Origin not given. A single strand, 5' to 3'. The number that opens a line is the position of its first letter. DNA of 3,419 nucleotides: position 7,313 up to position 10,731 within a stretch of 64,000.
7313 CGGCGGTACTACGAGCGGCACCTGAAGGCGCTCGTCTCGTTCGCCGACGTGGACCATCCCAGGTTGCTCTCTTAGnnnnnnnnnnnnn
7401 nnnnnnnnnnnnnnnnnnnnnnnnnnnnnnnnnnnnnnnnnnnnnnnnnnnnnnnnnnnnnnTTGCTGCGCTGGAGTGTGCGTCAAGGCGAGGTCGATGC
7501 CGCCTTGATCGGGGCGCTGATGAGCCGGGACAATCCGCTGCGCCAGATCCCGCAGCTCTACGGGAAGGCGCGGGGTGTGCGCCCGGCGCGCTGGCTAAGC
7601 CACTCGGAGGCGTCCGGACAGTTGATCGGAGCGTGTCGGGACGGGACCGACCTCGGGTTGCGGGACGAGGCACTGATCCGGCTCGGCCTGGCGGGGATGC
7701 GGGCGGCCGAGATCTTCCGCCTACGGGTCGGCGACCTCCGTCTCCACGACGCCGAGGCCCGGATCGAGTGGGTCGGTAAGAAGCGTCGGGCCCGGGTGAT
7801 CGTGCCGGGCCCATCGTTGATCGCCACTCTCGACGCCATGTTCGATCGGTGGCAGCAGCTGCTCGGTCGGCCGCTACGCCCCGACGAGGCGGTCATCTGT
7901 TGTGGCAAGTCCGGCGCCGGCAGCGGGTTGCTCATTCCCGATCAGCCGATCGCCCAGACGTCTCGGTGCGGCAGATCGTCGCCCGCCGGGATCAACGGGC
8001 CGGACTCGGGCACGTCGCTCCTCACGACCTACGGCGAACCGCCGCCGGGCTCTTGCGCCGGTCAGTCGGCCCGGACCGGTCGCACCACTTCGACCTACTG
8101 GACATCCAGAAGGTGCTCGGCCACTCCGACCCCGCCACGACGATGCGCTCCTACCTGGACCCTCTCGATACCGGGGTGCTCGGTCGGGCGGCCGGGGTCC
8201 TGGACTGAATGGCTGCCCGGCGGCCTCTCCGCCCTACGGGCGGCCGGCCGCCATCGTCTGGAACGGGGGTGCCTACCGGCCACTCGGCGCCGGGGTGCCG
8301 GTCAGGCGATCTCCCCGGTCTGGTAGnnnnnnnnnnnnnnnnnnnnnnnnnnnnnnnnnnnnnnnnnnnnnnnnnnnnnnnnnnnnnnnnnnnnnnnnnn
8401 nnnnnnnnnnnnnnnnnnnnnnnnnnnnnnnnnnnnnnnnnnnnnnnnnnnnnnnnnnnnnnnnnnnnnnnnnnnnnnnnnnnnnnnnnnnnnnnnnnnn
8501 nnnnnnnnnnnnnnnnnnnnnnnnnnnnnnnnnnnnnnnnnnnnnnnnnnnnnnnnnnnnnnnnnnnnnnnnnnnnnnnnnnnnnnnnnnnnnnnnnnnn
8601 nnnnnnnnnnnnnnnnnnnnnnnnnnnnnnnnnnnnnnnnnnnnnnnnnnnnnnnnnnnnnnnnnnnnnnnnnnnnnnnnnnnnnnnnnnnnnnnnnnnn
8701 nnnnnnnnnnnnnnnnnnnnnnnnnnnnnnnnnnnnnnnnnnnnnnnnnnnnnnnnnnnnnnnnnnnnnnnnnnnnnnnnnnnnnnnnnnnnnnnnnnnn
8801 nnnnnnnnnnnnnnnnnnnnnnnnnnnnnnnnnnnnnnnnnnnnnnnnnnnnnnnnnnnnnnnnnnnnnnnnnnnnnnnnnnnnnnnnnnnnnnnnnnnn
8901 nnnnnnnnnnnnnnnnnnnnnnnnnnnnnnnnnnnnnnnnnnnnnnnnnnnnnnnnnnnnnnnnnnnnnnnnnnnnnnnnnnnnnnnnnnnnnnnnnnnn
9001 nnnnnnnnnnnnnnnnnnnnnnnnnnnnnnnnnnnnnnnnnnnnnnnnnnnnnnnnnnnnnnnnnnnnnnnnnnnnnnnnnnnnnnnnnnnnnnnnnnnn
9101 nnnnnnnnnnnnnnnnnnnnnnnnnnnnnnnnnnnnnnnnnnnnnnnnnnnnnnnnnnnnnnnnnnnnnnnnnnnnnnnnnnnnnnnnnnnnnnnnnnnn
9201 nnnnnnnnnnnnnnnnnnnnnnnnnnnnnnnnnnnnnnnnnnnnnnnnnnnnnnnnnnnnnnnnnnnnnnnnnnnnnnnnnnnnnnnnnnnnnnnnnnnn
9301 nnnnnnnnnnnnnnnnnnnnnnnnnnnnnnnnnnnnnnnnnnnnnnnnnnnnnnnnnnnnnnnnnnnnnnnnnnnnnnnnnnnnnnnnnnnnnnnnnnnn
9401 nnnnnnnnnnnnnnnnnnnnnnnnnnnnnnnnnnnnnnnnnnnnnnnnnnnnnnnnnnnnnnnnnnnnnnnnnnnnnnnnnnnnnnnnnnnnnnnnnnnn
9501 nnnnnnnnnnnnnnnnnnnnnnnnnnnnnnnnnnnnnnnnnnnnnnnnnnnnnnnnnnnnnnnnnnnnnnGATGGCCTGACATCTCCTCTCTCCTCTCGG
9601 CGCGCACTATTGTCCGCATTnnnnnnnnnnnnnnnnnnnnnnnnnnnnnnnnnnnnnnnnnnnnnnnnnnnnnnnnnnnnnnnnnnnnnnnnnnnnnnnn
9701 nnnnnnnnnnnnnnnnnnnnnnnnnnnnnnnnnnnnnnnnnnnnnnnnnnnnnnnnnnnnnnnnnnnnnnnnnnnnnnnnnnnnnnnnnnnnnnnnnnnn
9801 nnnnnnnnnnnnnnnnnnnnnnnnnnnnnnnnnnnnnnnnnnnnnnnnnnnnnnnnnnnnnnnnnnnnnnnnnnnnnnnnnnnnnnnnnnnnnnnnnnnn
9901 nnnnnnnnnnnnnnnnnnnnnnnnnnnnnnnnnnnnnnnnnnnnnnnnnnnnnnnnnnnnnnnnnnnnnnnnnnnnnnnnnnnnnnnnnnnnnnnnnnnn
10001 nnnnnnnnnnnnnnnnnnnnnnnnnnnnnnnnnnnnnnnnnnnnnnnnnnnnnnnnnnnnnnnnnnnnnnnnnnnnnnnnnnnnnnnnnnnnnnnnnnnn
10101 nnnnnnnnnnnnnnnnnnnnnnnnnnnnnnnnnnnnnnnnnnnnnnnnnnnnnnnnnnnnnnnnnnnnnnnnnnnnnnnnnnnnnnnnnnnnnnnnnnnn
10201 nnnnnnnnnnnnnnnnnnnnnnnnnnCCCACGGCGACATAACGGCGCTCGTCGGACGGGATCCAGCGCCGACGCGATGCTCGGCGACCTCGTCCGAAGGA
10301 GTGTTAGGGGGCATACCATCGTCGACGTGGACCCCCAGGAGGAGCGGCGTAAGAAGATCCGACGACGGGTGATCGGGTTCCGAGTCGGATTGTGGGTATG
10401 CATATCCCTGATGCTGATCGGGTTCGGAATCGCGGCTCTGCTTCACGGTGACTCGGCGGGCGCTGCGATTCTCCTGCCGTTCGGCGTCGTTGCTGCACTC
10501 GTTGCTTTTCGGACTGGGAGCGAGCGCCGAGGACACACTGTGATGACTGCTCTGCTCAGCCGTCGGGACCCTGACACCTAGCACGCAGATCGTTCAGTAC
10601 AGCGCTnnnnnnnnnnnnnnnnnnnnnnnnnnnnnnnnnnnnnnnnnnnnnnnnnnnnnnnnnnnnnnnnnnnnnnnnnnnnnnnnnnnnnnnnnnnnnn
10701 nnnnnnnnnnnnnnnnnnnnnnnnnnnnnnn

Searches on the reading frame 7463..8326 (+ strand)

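Call 19: search_protein_families(library=pfam, proteins=[window:7463-8326:+], max_evalue=0.01)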
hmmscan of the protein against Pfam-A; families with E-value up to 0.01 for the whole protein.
window:7463-8326:+ (287 aa): 1 family
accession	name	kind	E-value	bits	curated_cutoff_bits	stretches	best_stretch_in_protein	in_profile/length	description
PF00589.27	Phage_integrase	-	7e-05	23.1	27.1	1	53-113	10-69/172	Phage integrase family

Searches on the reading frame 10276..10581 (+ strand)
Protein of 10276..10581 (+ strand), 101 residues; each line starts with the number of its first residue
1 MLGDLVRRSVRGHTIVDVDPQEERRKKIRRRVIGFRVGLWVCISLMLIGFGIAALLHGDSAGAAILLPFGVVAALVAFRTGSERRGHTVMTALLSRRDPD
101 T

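Call 18: search_protein_families(library=pfam, proteins=[window:10276-10581:+], max_evalue=0.01)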
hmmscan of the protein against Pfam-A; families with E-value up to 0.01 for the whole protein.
window:10276-10581:+ (101 aa): 0 families

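Call 65: search_protein_families(library=phrogs, proteins=[window:10276-10581:+], max_evalue=0.01)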
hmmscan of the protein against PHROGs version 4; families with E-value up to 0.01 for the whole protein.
window:10276-10581:+ (101 aa): 1 family
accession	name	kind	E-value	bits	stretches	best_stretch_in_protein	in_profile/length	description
phrog_3996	-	moron, auxiliary metabolic gene and host takeover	0.0018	18.9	1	22-82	74-136/152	membrane protein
